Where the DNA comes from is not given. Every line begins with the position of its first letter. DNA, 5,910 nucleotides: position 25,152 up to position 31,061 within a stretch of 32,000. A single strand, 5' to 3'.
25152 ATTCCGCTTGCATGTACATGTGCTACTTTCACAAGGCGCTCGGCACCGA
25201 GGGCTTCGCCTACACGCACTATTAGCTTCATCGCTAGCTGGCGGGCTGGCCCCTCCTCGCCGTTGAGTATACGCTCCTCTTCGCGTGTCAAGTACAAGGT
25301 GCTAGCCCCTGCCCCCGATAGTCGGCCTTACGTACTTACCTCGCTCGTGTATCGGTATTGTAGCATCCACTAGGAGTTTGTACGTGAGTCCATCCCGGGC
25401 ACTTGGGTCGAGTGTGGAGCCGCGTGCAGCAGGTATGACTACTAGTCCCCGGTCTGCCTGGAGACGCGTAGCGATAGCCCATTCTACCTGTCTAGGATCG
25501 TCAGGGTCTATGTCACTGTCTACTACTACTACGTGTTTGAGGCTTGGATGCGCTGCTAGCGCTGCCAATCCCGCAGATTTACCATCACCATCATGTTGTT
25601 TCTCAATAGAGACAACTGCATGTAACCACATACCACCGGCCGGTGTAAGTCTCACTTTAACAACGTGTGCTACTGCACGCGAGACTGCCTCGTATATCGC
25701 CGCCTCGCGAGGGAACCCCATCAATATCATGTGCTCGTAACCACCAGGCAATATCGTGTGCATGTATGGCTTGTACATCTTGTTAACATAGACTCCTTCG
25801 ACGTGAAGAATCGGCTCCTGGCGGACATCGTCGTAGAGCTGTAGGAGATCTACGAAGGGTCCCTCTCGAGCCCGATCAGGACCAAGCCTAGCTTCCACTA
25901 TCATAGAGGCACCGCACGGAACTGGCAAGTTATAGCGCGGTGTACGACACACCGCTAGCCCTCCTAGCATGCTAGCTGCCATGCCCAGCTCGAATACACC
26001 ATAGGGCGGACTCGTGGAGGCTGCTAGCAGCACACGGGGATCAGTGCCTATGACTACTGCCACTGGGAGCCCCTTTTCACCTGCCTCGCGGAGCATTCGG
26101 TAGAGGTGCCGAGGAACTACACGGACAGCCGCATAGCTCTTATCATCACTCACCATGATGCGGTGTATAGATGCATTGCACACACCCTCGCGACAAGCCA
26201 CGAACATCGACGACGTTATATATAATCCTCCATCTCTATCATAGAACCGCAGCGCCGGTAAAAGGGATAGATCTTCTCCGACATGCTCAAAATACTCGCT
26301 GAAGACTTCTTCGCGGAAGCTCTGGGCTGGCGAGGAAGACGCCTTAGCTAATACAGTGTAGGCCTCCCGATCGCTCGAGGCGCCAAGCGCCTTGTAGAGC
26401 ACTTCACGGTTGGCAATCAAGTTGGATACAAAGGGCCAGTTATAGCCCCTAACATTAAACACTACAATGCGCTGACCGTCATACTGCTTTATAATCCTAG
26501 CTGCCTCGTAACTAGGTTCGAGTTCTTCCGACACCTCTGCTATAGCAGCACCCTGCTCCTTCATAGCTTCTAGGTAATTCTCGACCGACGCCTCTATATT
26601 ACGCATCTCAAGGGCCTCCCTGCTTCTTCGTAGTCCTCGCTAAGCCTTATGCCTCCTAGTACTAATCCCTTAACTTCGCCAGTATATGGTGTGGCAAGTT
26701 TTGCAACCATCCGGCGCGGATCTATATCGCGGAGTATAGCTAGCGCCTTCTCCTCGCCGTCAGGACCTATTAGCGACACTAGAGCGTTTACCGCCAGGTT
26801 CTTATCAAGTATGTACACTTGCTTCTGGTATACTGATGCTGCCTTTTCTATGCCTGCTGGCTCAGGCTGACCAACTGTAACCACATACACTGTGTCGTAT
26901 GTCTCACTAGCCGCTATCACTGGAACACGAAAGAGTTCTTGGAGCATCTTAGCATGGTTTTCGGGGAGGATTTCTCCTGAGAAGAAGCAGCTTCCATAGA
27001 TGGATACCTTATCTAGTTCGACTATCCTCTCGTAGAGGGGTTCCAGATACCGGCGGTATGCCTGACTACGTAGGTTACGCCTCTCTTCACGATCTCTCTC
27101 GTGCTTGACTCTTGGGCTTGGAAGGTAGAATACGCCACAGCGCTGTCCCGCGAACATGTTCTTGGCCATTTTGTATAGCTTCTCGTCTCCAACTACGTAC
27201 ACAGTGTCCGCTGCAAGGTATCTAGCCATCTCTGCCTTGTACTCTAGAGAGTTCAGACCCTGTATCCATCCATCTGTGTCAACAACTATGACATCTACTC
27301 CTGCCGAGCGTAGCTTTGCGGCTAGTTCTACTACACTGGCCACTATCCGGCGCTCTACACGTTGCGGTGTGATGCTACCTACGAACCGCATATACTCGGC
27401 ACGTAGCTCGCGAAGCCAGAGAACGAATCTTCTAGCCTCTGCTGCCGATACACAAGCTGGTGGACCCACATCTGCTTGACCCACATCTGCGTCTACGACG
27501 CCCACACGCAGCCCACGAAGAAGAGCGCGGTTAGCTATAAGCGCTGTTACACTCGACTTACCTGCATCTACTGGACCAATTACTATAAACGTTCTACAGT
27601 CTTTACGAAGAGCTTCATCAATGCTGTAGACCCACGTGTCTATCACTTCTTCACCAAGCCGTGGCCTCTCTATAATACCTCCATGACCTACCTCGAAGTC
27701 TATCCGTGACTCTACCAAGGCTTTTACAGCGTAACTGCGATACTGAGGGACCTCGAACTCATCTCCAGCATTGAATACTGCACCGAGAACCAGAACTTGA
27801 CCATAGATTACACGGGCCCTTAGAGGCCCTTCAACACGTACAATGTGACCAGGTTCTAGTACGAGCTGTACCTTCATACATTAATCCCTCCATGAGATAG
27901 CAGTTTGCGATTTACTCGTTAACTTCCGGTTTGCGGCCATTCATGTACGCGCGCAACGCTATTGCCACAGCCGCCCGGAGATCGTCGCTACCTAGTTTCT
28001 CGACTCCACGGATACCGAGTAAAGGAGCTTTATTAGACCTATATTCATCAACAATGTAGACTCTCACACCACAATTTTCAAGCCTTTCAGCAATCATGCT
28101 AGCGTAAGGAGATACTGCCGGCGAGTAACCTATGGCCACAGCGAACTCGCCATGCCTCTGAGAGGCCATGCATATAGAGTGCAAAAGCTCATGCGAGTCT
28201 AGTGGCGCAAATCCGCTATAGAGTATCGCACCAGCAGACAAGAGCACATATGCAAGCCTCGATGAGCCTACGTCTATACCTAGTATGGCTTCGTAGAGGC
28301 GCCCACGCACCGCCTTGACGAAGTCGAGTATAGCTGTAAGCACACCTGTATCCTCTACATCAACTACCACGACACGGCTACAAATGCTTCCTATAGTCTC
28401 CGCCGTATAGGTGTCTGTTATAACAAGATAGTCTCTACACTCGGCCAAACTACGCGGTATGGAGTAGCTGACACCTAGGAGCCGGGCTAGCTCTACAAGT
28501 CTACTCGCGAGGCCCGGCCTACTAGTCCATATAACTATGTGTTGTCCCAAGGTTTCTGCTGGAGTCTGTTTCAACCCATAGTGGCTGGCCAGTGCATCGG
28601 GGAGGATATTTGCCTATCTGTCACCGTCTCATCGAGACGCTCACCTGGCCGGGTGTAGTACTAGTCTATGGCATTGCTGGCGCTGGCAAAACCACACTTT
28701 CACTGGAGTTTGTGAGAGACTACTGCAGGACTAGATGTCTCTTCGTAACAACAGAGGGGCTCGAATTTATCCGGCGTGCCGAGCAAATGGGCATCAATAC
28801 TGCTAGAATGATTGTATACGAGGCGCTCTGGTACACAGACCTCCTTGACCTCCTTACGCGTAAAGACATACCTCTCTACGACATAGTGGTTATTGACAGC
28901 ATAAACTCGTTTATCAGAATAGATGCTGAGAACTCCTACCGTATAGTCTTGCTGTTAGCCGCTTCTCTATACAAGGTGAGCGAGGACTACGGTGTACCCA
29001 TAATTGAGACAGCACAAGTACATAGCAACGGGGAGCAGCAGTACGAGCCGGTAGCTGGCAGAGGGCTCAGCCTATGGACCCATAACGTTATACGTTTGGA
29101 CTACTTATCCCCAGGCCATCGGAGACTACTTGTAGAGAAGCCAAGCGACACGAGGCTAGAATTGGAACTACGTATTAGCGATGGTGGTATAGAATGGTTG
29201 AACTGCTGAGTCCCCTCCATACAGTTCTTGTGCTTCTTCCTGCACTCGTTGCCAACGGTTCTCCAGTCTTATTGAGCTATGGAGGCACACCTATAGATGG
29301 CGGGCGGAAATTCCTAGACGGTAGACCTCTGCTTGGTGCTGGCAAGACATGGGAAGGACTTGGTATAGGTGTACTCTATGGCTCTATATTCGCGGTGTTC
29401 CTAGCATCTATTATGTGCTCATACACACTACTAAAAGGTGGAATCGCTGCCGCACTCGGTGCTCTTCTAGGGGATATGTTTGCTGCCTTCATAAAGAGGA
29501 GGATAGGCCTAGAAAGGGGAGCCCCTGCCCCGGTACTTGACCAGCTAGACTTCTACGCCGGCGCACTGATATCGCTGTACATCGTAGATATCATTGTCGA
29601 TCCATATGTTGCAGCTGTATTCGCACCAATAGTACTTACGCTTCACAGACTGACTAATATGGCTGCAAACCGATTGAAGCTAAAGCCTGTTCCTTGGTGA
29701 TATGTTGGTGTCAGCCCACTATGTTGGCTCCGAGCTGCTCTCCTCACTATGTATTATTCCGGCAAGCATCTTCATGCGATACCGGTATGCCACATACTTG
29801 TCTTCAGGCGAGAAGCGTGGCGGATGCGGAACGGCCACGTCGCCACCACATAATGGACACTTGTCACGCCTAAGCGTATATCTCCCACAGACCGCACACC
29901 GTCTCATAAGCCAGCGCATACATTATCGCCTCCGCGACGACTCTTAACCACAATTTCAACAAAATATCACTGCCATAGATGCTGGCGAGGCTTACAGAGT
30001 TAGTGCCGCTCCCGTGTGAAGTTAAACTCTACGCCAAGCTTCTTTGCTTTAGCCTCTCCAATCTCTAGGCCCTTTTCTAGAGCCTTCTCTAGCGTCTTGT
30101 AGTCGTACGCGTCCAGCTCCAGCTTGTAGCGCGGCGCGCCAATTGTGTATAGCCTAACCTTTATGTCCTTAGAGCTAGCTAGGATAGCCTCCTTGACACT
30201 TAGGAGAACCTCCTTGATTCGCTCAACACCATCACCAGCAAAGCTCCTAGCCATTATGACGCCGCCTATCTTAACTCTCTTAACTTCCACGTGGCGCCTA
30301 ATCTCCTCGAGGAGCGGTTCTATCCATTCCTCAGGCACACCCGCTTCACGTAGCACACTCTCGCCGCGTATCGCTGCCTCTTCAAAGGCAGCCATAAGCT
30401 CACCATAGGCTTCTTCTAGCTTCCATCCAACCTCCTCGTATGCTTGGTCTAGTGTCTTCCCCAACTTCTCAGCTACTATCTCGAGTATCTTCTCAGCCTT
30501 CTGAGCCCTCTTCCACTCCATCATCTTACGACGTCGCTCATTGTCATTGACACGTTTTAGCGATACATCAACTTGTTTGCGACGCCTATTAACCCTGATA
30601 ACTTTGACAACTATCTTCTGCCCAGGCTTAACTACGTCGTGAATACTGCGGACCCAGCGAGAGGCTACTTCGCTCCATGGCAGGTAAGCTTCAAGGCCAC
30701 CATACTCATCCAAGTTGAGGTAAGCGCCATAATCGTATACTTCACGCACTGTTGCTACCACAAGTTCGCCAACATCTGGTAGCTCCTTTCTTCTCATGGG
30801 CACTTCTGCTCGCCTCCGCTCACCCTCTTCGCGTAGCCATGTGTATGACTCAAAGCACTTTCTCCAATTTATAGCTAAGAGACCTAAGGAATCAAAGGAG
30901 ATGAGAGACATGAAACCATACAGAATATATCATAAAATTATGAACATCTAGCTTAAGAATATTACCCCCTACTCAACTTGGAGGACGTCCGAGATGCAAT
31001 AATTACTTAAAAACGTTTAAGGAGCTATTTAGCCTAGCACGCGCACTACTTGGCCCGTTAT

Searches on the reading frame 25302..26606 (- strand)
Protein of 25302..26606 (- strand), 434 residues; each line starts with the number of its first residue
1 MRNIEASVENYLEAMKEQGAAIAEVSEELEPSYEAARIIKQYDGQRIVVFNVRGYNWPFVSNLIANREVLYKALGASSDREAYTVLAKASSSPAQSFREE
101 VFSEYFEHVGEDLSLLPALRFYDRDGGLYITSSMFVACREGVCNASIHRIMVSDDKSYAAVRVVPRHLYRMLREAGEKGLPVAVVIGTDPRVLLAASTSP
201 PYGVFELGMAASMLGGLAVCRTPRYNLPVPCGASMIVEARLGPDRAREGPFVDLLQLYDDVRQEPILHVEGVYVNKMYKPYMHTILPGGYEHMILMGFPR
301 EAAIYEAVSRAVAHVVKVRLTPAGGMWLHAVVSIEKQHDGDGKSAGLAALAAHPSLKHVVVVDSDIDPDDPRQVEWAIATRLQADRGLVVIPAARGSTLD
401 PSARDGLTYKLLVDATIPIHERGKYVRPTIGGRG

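Call 62: search_protein_families(library=pfam, proteins=[window:25302-26606:-], max_evalue=0.001)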
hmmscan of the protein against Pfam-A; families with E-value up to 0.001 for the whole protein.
window:25302-26606:- (434 aa): 3 families
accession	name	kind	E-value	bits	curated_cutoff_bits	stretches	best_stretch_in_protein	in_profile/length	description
PF01977.22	UbiD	-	5.8e-43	146.9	23.3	1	111-289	21-205/206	3-octaprenyl-4-hydroxybenzoate carboxy-lyase Rift-related domain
PF20696.2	UbiD_C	-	7.5e-36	123.4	24.2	1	294-415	2-127/127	3-octaprenyl-4-hydroxybenzoate carboxy-lyase C-terminal domain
PF20695.2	UbiD_N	-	1e-08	35.6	24.3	1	22-85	10-74/78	3-octaprenyl-4-hydroxybenzoate carboxy-lyase N-terminal domain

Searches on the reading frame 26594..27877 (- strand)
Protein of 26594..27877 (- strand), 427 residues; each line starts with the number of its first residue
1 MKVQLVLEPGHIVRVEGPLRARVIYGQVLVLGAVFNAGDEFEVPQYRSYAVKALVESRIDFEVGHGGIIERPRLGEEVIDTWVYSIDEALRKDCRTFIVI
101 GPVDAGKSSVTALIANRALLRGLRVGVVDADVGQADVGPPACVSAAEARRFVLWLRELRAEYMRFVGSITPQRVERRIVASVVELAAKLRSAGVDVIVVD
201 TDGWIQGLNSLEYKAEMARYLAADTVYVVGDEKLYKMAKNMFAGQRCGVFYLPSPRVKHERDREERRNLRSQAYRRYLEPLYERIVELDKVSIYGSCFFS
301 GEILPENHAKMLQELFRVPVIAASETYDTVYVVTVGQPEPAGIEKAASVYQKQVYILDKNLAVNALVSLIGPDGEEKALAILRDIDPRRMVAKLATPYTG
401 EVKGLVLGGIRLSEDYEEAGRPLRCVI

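Call 62: search_protein_families(library=pfam, proteins=[window:26594-27877:-], max_evalue=0.001)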
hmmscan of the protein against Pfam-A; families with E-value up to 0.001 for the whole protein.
window:26594-27877:- (427 aa): 2 families
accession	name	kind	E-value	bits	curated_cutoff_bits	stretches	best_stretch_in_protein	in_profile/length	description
PF16575.11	CLP1_P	-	8.3e-42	143.6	26.6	1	101-279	1-187/188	mRNA cleavage and polyadenylation factor CLP1 P-loop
PF01656.29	CbiA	-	0.00053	20.4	25.4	0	104-133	9-38/125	CobQ/CobB/MinD/ParA nucleotide binding domain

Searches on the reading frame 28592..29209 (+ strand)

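Call 62: search_protein_families(library=pfam, proteins=[window:28592-29209:+], max_evalue=0.001)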
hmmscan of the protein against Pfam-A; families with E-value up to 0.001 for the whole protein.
window:28592-29209:+ (205 aa): 5 families
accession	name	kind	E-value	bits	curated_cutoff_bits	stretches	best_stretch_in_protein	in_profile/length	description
PF06745.19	ATPase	-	8.3e-10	38.9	26.6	1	22-84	21-88/231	KaiC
PF13481.12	AAA_25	-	3e-07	30.7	27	1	21-141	34-188/195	AAA domain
PF13479.12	AAA_24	-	3.2e-06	27.6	27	1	22-110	4-79/195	AAA domain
PF13191.12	AAA_16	-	5.8e-05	24.1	32.6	1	20-90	24-85/167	AAA ATPase domain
PF20720.3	nSTAND3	-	0.00065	19.9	27.2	0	10-60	7-57/155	Novel STAND NTPase 3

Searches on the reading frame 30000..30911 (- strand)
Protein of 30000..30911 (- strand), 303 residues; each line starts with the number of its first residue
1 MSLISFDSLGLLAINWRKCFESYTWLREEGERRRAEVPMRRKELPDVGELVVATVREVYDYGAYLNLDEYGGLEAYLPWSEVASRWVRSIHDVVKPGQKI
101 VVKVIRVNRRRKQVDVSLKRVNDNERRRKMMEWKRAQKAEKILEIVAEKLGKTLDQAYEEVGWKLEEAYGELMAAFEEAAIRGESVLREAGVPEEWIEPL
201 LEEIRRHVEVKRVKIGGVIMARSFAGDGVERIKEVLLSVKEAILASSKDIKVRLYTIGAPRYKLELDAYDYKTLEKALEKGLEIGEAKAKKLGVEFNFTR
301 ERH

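Call 62: search_protein_families(library=pfam, proteins=[window:30000-30911:-], max_evalue=0.001)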
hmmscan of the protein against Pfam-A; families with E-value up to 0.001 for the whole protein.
window:30000-30911:- (303 aa): 2 families
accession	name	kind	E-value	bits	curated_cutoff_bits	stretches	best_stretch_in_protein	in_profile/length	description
PF07541.17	EIF_2_alpha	-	1.6e-34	118.7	22.8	1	157-271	1-114/114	Eukaryotic translation initiation factor 2 alpha subunit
PF00575.29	S1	-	1.9e-12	47.8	22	1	45-119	2-74/74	S1 RNA binding domain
